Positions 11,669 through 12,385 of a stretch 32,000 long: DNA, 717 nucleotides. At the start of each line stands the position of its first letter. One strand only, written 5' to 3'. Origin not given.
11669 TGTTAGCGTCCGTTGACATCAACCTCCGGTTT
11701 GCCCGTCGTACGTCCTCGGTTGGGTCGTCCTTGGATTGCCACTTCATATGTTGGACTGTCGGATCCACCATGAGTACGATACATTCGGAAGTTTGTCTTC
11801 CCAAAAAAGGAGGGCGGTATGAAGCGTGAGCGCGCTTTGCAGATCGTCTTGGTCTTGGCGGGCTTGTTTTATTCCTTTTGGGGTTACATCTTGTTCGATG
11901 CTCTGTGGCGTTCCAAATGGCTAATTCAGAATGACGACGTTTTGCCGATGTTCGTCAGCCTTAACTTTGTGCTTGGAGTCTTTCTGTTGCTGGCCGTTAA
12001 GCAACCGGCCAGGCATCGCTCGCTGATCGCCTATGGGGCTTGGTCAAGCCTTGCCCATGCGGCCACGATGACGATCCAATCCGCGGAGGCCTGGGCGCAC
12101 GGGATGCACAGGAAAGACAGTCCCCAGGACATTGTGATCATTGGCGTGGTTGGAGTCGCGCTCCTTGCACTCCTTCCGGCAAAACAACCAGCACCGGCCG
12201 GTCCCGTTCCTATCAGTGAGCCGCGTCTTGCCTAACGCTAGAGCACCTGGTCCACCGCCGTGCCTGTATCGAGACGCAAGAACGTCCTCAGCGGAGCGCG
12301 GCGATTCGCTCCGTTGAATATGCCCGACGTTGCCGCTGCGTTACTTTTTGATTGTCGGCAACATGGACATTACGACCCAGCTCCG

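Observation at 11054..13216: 2.16-kb A+T-richer insertion bounded by a perfect 19-bp inverted repeat, with a nested repeat pair tightly bracketing a GIY-YIG nuclease gene and no classical transposase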

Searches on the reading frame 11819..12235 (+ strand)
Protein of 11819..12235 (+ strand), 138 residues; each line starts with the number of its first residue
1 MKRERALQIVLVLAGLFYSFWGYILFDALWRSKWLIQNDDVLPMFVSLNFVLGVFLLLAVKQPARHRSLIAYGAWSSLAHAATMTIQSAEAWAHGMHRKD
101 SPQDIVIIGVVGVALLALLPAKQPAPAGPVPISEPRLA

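Call 4: search_protein_families(library=pfam, proteins=[window:11819-12235:+], max_evalue=1)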
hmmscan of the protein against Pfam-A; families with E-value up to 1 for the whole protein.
window:11819-12235:+ (138 aa): 1 family
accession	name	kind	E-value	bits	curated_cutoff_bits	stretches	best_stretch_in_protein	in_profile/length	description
PF20337.3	DUF6632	-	1.3e-10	41.9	27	1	7-111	7-114/137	Family of unknown function (DUF6632)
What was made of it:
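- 11819..12235 (+): DUF6632 membrane-protein gene; cargo. PF20337, E = 1.3e-10 (call 4).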

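Call 9: search_protein_families(library=ncbifam, proteins=[window:11819-12235:+], max_evalue=1)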
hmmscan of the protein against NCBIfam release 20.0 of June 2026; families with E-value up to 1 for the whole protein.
window:11819-12235:+ (138 aa): 0 families

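Call 10: search_protein_families(library=phrogs, proteins=[window:11819-12235:+], max_evalue=1)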
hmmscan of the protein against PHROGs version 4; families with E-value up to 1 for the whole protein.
window:11819-12235:+ (138 aa): 2 families
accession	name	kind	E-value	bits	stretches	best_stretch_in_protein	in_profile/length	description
phrog_28207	-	unknown function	0.19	12.5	1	44-59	12-27/31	-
phrog_35030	-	unknown function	0.59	10.9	0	3-19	6-22/55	-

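Call 48: search_protein_families(library=padloc, proteins=[window:11819-12235:+], max_evalue=1)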
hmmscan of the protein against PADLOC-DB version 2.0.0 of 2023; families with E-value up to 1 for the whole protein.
window:11819-12235:+ (138 aa): 0 families

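Call 62: find_homologous_proteins(query=window:11819-12235:+)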
Query window:11819-12235:+ (138 aa): 1751 proteins with E <= 0.001 among 2356 candidates; the best 120 are listed.
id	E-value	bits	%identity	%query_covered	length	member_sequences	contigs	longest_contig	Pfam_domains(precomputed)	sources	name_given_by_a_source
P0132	2.1e-81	288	96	100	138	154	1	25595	PF20337.3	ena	-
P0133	1.5e-75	270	89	100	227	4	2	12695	PF20337.3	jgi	jgi:hypothetical protein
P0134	1.0e-74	267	91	98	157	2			PF20337.3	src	-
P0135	1.6e-74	266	89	100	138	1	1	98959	PF20337.3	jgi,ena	-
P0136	2.9e-74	265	86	100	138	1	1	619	PF20337.3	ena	-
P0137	3.5e-74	265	89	100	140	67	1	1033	PF20337.3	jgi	-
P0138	2.4e-73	262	90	100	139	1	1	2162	PF20337.3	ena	-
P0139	2.6e-72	259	87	100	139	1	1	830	PF20337.3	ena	-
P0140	1.0e-71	257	88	100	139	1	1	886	PF20337.3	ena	-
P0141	5.0e-70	252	88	100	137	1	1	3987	PF20337.3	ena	-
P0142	1.2e-69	250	87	100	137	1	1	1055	PF20337.3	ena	-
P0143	1.2e-69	250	86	100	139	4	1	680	PF20337.3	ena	-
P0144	1.4e-69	250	87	100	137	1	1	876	PF20337.3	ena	-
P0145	1.7e-69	250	86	100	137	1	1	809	PF20337.3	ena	-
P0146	3.4e-69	249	83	100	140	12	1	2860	PF20337.3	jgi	jgi:hypothetical protein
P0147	4.2e-69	249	88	92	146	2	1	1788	PF20337.3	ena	-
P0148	5.6e-69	248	86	100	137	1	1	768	PF20337.3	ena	-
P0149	2.4e-68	246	86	100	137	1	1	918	PF20337.3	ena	-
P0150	8.6e-68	244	84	100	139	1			PF20337.3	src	-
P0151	1.1e-66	241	79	100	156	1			PF20337.3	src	-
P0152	1.9e-66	240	81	100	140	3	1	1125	PF20337.3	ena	-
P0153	9.3e-66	238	80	100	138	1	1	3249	PF20337.3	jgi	jgi:hypothetical protein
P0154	1.3e-65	237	81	100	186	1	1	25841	PF20337.3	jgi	jgi:hypothetical protein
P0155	3.0e-65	236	80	99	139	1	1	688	PF20337.3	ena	-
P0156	4.1e-65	236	80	100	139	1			PF20337.3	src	-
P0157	5.3e-65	235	80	100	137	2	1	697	PF20337.3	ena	-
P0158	5.5e-65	235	80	100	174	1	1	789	PF20337.3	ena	-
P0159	5.6e-65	235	82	100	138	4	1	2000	PF20337.3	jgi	jgi:hypothetical protein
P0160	9.9e-65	234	82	100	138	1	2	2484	PF20337.3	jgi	jgi:hypothetical protein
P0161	1.1e-64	234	79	100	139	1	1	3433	PF20337.3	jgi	jgi:hypothetical protein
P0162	1.1e-64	234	80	100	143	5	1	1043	PF20337.3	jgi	-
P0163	1.2e-64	234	80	100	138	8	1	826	PF20337.3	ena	-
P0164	1.6e-64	234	77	100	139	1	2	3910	PF20337.3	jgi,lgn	jgi:hypothetical protein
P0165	1.6e-64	234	81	100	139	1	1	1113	PF20337.3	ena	-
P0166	3.5e-64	233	80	100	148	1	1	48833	PF20337.3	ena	-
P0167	4.2e-64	232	78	100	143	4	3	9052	PF20337.3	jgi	jgi:hypothetical protein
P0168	4.8e-64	232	76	100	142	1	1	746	PF20337.3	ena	-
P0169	5.4e-64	232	81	100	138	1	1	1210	PF20337.3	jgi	jgi:hypothetical protein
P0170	5.7e-64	232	80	100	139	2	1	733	PF20337.3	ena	-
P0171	6.0e-64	232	79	100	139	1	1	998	PF20337.3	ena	-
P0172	7.2e-64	232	80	100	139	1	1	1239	PF20337.3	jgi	-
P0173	1.0e-63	231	79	100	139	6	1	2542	PF20337.3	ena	-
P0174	1.0e-63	231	79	100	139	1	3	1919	PF20337.3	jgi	jgi:hypothetical protein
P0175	1.1e-63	231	78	100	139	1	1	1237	PF20337.3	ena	-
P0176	1.2e-63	231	80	100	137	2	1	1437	PF20337.3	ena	-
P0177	1.2e-63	231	78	97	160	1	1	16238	PF20337.3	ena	-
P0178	1.2e-63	231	78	100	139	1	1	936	PF20337.3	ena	-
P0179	1.3e-63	231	79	100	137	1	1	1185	PF20337.3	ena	-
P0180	1.4e-63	231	79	100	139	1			PF20337.3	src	-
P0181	1.4e-63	231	79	100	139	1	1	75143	PF20337.3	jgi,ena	jgi:hypothetical protein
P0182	1.4e-63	231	78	100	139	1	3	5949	PF20337.3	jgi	jgi:hypothetical protein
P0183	1.4e-63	231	79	100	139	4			PF20337.3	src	-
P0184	1.6e-63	231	78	100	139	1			PF20337.3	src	-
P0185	1.6e-63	231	81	100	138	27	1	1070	PF20337.3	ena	-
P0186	1.8e-63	230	78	100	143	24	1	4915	PF20337.3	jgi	jgi:hypothetical protein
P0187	2.0e-63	230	80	100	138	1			PF20337.3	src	-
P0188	2.2e-63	230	80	100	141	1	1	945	PF20337.3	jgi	jgi:hypothetical protein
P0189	2.5e-63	230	80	96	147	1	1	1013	PF20337.3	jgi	-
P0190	2.6e-63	230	78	100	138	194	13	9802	PF20337.3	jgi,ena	jgi:hypothetical protein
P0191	2.6e-63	230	80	100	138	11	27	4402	PF20337.3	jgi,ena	jgi:hypothetical protein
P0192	3.6e-63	229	77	100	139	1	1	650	PF20337.3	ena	-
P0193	3.6e-63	229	78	100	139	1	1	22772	PF20337.3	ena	-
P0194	4.3e-63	229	78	100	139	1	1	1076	PF20337.3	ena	-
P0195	4.6e-63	229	77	100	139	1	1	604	PF20337.3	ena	-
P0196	5.3e-63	229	78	100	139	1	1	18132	PF20337.3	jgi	jgi:hypothetical protein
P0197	6.0e-63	229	78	100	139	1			PF20337.3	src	-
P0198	6.2e-63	229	78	100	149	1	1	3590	PF20337.3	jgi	jgi:hypothetical protein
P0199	6.3e-63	229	78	100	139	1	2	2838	PF20337.3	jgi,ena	-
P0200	6.8e-63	229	78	100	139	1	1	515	PF20337.3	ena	-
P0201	6.8e-63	229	78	100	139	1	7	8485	PF20337.3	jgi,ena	jgi:hypothetical protein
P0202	6.8e-63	229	77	100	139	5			PF20337.3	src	-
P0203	7.0e-63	228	78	100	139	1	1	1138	PF20337.3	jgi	jgi:hypothetical protein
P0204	8.1e-63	228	78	100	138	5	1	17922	PF20337.3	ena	-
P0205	9.3e-63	228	80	100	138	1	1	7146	PF20337.3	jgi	jgi:hypothetical protein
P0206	9.8e-63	228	78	100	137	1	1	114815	PF20337.3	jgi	jgi:hypothetical protein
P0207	1.0e-62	228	78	100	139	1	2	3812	PF20337.3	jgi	-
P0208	1.0e-62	228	78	100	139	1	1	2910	PF20337.3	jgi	jgi:hypothetical protein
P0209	1.2e-62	228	80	100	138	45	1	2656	PF20337.3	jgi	jgi:hypothetical protein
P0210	1.2e-62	228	78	100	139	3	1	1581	PF20337.3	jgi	jgi:Family of unknown function (DUF6632)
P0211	1.4e-62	228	79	100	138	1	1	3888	PF20337.3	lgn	-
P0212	1.6e-62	227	78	100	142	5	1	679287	PF20337.3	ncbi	-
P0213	1.7e-62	227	80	100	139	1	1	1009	PF20337.3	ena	-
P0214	1.8e-62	227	76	100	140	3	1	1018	PF20337.3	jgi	-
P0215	1.8e-62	227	78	100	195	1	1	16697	PF20337.3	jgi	jgi:hypothetical protein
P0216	1.9e-62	227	77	99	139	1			PF20337.3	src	-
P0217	2.0e-62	227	76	100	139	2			PF20337.3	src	-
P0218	2.1e-62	227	77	100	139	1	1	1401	PF20337.3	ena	-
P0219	2.1e-62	227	78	100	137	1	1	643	PF20337.3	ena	-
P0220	2.3e-62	227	79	100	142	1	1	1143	PF20337.3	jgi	jgi:hypothetical protein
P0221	2.4e-62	227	78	100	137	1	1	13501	PF20337.3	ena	-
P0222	2.5e-62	227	80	100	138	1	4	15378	PF20337.3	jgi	jgi:hypothetical protein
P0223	2.6e-62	227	76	100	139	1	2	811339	PF20337.3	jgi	jgi:hypothetical protein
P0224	2.6e-62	227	78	100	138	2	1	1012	PF20337.3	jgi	jgi:hypothetical protein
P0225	2.7e-62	227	78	100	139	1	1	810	PF20337.3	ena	-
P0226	2.7e-62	227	78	100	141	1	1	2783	PF20337.3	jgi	jgi:hypothetical protein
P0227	2.7e-62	227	78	100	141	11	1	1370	PF20337.3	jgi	jgi:hypothetical protein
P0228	3.0e-62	226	77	100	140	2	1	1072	PF20337.3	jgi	-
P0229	3.1e-62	226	78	100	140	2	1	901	PF20337.3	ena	-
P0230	3.1e-62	226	80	100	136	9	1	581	PF20337.3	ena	-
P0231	3.2e-62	226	78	100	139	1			PF20337.3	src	-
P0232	3.2e-62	226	78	100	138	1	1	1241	PF20337.3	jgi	-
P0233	3.4e-62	226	78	99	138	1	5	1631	PF20337.3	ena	-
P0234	3.4e-62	226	79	100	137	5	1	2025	PF20337.3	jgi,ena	-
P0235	3.4e-62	226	76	100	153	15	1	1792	PF20337.3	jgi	jgi:hypothetical protein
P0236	3.7e-62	226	78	100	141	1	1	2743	PF20337.3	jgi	jgi:hypothetical protein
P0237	3.8e-62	226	78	100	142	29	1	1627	PF20337.3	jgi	-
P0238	4.0e-62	226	77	100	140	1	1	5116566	PF20337.3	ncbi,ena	-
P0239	4.1e-62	226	79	100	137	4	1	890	PF20337.3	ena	-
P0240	4.2e-62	226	79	100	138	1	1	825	PF20337.3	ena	-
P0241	4.6e-62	226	78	100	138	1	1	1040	PF20337.3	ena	-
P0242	4.7e-62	226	78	100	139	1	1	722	PF20337.3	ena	-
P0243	4.9e-62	226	77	100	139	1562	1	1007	PF20337.3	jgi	-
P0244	5.1e-62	226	78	100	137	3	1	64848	PF20337.3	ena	-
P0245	5.2e-62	226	78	100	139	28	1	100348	PF20337.3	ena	-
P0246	5.8e-62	226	76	100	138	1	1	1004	PF20337.3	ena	-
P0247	6.8e-62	225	78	100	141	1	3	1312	PF20337.3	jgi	jgi:hypothetical protein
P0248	7.0e-62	225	78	100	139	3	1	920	PF20337.3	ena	-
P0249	7.8e-62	225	80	100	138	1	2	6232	PF20337.3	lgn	-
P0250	8.0e-62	225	76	99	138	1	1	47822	PF20337.3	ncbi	ncbi:MAG: DUF6632 domain-containing protein [Terriglobales bacterium]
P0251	8.1e-62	225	78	100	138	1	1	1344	PF20337.3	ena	-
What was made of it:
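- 11819..12235 (+): 1751 homologues (call 62).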

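Call 63: find_encoding_contigs(protein=P0132, flank=8000, max_places=3)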
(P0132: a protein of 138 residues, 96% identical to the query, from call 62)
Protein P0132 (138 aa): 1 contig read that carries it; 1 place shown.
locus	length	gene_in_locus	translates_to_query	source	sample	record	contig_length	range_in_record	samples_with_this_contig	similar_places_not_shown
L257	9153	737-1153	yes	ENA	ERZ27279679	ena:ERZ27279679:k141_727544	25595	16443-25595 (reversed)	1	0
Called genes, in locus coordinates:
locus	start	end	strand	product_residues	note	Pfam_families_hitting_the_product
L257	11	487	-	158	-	-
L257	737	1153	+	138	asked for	PF20337:DUF6632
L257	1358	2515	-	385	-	-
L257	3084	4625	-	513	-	PF00171:Aldedh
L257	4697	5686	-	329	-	PF01156:IU_nuc_hydro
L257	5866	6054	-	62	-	-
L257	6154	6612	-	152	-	-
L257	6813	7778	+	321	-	PF00903:Glyoxalase, PF13669:Glyoxalase_4, PF00903:Glyoxalase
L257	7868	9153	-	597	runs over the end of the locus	PF09286:Pro-kuma_activ, PF00082:Peptidase_S8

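Call 69: search_protein_families(library=pfam, proteins=[L257:1358-2515:-, L257:11-487:-], max_evalue=0.01)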
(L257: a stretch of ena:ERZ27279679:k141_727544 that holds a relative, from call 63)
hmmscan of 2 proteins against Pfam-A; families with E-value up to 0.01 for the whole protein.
L257:1358-2515:- (385 aa): 0 families

L257:11-487:- (158 aa): 1 family
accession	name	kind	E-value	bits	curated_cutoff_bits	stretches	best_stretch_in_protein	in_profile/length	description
PF01925.25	TauE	-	0.0054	16.9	32.6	1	14-89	160-234/237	Sulfite exporter TauE/SafE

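Call 78: find_encoding_contigs(protein=P0135, flank=7000, max_places=2)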
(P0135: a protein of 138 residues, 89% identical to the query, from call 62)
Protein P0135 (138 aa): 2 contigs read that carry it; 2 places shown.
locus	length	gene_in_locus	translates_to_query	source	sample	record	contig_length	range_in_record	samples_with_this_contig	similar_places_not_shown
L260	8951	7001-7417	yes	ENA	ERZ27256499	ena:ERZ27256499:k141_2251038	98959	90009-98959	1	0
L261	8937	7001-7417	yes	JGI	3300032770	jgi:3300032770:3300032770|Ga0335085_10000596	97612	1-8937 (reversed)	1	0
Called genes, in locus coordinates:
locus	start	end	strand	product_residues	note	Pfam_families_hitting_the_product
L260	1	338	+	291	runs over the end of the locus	PF13580:SIS_2, PF22645:GKRP_SIS_N, PF01380:SIS, PF20741:GKRP-like_C (weak)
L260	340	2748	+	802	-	PF00144:Beta-lactamase, PF07075:NamZ_N, PF20732:NamZ_C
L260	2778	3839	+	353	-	PF06347:SH3_4 (faint), PF08239:SH3_3, PF18348:SH3_16 (weak), PF00877:NLPC_P60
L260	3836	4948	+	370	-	PF02746:MR_MLE_N, PF13378:MR_MLE_C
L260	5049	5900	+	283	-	PF00392:GntR, PF13412:HTH_24 (faint), PF08279:HTH_11 (weak), PF07702:UTRA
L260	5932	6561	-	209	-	-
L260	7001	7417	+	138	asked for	PF20337:DUF6632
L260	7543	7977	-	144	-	-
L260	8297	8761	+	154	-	-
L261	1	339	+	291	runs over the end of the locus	PF13580:SIS_2, PF22645:GKRP_SIS_N, PF01380:SIS, PF20741:GKRP-like_C (weak)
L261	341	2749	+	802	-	PF00144:Beta-lactamase, PF07075:NamZ_N, PF20732:NamZ_C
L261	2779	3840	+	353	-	PF06347:SH3_4 (faint), PF08239:SH3_3, PF18348:SH3_16 (weak), PF00877:NLPC_P60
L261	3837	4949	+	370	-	PF02746:MR_MLE_N, PF13378:MR_MLE_C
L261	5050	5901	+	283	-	PF00392:GntR, PF13412:HTH_24 (faint), PF08279:HTH_11 (weak), PF07702:UTRA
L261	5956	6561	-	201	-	-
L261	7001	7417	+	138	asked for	PF20337:DUF6632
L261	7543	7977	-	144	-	-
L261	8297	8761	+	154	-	-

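Call 79: find_encoding_contigs(protein=P0133, flank=7000, max_places=2)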
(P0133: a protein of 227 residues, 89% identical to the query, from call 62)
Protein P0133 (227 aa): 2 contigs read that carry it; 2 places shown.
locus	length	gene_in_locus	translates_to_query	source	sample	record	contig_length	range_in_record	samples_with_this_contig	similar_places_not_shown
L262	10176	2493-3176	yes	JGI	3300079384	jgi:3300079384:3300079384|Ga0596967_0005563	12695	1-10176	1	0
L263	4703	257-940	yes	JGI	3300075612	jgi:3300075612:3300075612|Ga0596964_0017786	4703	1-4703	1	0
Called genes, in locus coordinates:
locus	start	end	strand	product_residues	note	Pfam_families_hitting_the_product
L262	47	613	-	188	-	PF01161:PBP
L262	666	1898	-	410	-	PF05977:MFS_3, PF07690:MFS_1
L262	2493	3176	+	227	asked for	PF20337:DUF6632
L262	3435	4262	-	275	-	PF00106:adh_short, PF01370:Epimerase (weak), PF08659:KR, PF13460:NAD_binding_10 (weak), PF13561:adh_short_C2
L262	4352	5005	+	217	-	PF00440:TetR_N, PF16859:TetR_C_11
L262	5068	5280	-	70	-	-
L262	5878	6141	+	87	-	-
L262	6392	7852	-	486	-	PF02321:OEP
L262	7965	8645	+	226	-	PF13462:Thioredoxin_4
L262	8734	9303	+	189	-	PF02834:LigT_PEase, PF13563:2_5_RNA_ligase2, PF02834:LigT_PEase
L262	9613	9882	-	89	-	-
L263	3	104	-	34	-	?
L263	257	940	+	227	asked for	PF20337:DUF6632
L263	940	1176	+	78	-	-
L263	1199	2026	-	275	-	PF00106:adh_short, PF01370:Epimerase (weak), PF08659:KR, PF13460:NAD_binding_10 (weak), PF13561:adh_short_C2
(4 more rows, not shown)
